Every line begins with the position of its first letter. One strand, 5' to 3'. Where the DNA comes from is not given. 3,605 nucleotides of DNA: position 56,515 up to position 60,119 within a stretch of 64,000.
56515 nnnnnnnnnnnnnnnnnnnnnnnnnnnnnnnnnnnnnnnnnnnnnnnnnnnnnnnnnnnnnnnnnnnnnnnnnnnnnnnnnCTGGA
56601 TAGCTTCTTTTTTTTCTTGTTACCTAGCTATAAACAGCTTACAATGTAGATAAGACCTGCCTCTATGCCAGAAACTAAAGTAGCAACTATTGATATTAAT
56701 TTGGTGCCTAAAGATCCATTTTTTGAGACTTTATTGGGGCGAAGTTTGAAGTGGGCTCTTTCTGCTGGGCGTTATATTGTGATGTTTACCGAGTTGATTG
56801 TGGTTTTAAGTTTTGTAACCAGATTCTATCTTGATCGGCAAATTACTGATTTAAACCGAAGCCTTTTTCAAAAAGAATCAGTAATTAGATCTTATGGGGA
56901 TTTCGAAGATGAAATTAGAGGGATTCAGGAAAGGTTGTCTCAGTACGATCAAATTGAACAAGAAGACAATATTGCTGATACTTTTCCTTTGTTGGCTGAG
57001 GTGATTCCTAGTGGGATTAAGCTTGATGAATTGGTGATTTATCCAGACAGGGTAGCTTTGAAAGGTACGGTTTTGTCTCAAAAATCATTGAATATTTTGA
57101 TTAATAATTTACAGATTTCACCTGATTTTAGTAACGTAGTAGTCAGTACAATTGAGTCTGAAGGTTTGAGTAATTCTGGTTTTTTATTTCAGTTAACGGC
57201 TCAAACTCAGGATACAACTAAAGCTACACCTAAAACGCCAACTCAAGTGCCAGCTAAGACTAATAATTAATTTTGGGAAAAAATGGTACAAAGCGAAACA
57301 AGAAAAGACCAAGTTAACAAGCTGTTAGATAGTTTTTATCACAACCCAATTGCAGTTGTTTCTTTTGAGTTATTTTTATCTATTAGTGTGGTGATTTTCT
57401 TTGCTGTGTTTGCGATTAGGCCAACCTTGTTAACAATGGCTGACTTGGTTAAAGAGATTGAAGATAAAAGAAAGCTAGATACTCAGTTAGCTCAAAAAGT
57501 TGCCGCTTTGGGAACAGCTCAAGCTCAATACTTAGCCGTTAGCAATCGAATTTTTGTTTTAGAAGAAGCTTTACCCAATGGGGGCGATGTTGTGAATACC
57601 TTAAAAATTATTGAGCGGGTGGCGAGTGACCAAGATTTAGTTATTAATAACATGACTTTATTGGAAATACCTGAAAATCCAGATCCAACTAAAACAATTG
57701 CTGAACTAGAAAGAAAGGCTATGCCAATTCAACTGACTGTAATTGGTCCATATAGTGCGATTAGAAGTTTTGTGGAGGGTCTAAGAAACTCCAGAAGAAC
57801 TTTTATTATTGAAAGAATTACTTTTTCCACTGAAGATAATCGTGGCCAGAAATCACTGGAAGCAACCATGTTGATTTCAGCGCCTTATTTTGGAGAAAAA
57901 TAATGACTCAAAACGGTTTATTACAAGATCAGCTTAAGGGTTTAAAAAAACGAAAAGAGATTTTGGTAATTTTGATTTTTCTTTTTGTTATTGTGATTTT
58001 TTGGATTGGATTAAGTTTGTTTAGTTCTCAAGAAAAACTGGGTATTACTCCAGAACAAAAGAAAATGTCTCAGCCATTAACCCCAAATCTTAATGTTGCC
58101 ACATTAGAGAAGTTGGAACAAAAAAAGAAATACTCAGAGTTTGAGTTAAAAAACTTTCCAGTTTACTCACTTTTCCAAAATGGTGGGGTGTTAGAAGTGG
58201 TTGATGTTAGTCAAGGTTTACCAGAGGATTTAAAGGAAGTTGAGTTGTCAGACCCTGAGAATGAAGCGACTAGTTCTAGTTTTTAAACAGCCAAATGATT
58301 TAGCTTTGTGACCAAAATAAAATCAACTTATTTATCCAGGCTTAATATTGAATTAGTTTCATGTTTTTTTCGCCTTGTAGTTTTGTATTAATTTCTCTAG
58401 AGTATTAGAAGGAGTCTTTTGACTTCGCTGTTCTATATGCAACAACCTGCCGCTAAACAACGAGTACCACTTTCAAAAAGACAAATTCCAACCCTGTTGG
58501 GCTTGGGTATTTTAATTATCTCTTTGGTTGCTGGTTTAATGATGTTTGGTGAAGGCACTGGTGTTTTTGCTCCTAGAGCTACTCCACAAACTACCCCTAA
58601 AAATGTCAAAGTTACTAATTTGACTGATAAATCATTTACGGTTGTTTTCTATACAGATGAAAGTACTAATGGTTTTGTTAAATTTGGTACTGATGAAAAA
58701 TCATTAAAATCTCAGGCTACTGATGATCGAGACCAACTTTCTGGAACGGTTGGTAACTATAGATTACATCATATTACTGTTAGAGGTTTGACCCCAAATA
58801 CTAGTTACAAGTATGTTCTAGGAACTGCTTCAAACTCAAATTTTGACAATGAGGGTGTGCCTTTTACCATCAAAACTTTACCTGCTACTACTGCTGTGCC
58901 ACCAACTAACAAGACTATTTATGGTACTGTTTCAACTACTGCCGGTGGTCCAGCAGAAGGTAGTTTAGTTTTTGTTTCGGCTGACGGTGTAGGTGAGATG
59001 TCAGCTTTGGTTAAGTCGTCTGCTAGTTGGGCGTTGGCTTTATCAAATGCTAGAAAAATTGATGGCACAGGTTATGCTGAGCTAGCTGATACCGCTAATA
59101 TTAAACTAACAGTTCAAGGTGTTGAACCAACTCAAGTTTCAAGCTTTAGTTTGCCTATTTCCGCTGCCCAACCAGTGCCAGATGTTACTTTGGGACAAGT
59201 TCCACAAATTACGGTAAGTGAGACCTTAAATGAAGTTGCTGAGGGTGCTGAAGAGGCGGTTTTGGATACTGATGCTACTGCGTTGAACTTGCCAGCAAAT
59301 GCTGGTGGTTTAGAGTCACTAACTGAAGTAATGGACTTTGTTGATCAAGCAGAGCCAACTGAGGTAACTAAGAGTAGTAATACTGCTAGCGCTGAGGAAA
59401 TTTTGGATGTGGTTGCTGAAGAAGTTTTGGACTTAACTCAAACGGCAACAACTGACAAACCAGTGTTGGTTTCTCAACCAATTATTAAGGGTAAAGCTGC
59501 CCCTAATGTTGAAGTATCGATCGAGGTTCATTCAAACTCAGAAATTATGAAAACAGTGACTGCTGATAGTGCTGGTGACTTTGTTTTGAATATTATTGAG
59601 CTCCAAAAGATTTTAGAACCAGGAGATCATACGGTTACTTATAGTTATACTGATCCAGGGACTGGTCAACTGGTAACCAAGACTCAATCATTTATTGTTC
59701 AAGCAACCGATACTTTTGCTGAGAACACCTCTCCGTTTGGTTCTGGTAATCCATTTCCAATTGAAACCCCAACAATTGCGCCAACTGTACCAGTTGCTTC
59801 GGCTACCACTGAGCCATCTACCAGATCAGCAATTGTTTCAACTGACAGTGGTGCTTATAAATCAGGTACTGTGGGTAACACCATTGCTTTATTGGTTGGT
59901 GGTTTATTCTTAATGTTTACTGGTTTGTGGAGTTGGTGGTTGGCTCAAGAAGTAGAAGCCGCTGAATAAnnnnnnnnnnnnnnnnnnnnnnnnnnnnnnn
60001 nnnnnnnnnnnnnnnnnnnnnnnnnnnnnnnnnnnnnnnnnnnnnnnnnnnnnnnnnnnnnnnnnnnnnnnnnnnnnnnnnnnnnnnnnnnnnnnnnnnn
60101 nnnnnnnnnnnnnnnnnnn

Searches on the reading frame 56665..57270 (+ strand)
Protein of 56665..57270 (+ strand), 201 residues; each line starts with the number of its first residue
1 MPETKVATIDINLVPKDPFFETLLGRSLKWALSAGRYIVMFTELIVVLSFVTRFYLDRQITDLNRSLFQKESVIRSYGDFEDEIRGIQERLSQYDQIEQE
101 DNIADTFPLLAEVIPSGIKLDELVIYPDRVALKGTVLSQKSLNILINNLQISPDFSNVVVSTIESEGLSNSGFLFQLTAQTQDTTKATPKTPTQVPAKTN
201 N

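Call 75: search_protein_families(library=pfam, proteins=[window:56665-57270:+], max_evalue=0.0001)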
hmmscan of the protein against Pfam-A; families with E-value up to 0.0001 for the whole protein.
window:56665-57270:+ (201 aa): 1 family
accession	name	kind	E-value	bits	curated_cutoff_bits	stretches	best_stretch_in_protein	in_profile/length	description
PF05137.18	PilN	-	2.1e-09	37.7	22.8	1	109-180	5-77/78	Fimbrial assembly protein (PilN)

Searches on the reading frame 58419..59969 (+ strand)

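Call 75: search_protein_families(library=pfam, proteins=[window:58419-59969:+], max_evalue=0.0001)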
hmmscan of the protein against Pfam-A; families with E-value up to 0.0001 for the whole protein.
window:58419-59969:+ (516 aa): 1 family
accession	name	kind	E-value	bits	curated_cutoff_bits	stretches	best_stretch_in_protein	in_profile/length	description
PF16656.11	Pur_ac_phosph_N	-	4.4e-11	43.6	30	1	63-139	6-83/93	Purple acid Phosphatase, N-terminal domain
